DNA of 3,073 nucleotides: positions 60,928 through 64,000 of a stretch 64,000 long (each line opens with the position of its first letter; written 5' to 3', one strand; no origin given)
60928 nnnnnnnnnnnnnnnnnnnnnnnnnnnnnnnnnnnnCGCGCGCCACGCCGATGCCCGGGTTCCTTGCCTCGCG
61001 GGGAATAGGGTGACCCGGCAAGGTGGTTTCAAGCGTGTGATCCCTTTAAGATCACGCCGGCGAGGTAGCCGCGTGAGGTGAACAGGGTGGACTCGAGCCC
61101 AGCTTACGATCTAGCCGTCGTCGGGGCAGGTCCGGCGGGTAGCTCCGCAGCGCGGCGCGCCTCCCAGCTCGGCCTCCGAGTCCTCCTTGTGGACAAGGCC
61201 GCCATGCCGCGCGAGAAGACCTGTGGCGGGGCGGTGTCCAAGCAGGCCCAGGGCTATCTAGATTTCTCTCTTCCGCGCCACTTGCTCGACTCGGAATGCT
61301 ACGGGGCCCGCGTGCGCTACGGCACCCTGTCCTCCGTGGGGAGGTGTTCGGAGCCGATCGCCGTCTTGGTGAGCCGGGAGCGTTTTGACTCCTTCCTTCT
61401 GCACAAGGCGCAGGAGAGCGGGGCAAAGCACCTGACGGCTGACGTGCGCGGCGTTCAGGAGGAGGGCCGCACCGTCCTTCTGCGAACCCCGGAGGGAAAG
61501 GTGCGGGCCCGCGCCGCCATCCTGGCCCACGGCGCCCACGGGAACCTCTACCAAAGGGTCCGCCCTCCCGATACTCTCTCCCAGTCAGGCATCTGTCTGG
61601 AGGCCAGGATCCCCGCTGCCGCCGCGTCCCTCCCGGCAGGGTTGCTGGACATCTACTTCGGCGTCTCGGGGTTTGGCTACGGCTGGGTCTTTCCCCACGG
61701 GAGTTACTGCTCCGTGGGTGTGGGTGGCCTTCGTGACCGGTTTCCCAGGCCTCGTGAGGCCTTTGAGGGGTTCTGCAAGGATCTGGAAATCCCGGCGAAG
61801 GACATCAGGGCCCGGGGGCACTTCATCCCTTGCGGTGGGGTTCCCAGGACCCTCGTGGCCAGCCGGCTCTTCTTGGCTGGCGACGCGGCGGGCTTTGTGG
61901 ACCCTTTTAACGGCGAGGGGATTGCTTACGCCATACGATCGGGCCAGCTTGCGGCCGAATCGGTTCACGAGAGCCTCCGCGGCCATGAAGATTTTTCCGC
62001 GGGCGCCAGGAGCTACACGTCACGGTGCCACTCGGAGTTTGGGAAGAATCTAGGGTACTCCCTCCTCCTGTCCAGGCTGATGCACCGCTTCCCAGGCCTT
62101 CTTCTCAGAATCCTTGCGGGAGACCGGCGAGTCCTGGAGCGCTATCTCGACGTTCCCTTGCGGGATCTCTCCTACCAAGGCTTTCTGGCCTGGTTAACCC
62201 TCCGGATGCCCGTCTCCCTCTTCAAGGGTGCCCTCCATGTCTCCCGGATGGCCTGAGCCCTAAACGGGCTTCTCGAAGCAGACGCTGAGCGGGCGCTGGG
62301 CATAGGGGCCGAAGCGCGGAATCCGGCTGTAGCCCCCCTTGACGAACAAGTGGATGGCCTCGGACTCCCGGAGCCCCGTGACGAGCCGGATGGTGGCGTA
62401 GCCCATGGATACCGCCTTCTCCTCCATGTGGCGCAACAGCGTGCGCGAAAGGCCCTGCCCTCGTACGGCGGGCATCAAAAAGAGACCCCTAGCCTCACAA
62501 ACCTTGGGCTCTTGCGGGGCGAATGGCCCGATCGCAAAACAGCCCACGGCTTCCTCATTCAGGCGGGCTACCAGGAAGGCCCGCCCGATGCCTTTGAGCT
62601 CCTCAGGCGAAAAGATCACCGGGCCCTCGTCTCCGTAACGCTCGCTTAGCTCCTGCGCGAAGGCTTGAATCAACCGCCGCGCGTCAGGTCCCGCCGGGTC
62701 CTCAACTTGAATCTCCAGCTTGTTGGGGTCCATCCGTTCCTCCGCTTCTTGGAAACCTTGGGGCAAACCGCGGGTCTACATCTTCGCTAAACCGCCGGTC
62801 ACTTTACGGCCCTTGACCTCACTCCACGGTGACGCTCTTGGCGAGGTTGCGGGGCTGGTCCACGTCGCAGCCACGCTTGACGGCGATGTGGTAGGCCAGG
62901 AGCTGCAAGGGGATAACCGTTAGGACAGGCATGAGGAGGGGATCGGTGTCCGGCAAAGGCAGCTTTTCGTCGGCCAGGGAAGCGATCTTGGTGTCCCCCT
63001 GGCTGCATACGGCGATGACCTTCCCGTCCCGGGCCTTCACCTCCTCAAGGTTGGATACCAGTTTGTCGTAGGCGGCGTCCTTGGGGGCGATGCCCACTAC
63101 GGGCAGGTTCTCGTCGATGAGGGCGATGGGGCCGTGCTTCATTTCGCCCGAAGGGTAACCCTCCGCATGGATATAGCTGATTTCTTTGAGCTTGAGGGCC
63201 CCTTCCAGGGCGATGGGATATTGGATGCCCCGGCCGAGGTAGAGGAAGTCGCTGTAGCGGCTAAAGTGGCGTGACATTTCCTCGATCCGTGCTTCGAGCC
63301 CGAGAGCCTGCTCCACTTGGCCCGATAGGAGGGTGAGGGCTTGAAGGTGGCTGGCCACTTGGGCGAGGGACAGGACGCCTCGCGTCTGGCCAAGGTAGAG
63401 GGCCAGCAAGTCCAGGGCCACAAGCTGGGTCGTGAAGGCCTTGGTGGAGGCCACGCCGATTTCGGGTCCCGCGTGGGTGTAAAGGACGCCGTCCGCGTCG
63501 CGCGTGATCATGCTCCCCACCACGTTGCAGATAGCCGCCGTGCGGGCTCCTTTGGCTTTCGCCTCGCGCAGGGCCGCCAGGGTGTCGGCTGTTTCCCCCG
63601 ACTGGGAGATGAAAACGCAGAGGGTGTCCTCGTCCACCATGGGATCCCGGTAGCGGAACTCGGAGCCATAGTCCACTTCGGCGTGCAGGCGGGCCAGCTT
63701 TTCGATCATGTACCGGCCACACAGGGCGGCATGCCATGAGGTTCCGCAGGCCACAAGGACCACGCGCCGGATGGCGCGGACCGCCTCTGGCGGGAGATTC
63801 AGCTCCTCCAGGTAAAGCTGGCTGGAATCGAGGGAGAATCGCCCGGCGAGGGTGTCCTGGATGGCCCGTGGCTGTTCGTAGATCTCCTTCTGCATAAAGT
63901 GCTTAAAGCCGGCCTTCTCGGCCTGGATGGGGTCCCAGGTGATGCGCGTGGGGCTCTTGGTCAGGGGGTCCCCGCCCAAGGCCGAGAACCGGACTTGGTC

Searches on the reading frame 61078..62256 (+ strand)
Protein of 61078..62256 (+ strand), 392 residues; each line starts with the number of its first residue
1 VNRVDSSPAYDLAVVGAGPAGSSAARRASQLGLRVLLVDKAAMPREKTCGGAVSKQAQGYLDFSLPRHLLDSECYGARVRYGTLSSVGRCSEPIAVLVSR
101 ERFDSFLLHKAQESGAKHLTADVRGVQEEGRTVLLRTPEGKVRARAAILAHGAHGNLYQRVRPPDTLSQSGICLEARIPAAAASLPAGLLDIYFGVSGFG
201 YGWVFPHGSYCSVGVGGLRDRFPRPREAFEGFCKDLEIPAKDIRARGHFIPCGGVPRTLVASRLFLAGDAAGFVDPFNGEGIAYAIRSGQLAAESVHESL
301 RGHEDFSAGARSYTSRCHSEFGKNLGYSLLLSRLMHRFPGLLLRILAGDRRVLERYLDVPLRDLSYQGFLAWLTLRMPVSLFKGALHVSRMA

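Call 26: search_protein_families(library=pfam, proteins=[window:61078-62256:+], max_evalue=0.001)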
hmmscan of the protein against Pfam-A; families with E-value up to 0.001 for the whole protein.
window:61078-62256:+ (392 aa): 10 families
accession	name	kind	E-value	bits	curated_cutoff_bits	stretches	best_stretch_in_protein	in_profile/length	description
PF05834.18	Lycopene_cycl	-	2.2e-12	47.2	23.4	1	11-170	1-154/380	Lycopene cyclase protein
PF01266.30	DAO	-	3.8e-10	40.3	27.9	1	11-51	1-41/353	FAD dependent oxidoreductase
PF01494.25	FAD_binding_3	-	2e-09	37.6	22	0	11-47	3-39/349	FAD binding domain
PF07992.20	Pyr_redox_2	-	5.4e-08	33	26.1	1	10-156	1-112/291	Pyridine nucleotide-disulphide oxidoreductase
PF12831.13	FAD_oxidored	-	7.8e-07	29.2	27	1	11-61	1-46/416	FAD dependent oxidoreductase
PF13450.12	NAD_binding_8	-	4.7e-06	27.2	21.9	1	14-42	1-29/68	NAD(P)-binding Rossmann-like domain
PF04820.20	Trp_halogenase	-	1.2e-05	24.9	21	0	98-314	155-368/458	Tryptophan halogenase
PF01134.28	GIDA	-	2.4e-05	24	22.1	1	11-61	1-52/391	Glucose inhibited division protein A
PF03486.20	HI0933_like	-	3.4e-05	23.9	50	1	11-47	2-38/244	HI0933-like protein Rossmann domain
PF00890.30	FAD_binding_2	-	0.00021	21.1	20.4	1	11-42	1-32/414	FAD binding domain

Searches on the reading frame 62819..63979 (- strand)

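Call 26: search_protein_families(library=pfam, proteins=[window:62819-63979:-], max_evalue=0.001)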
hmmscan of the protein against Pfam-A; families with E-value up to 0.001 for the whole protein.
window:62819-63979:- (386 aa): 2 families
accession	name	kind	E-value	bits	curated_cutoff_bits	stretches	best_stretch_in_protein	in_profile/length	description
PF01380.27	SIS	-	1.3e-62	209.8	25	2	71-194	6-130/131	SIS domain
PF13580.11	SIS_2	-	5.2e-05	23.7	27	1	92-150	79-136/138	SIS domain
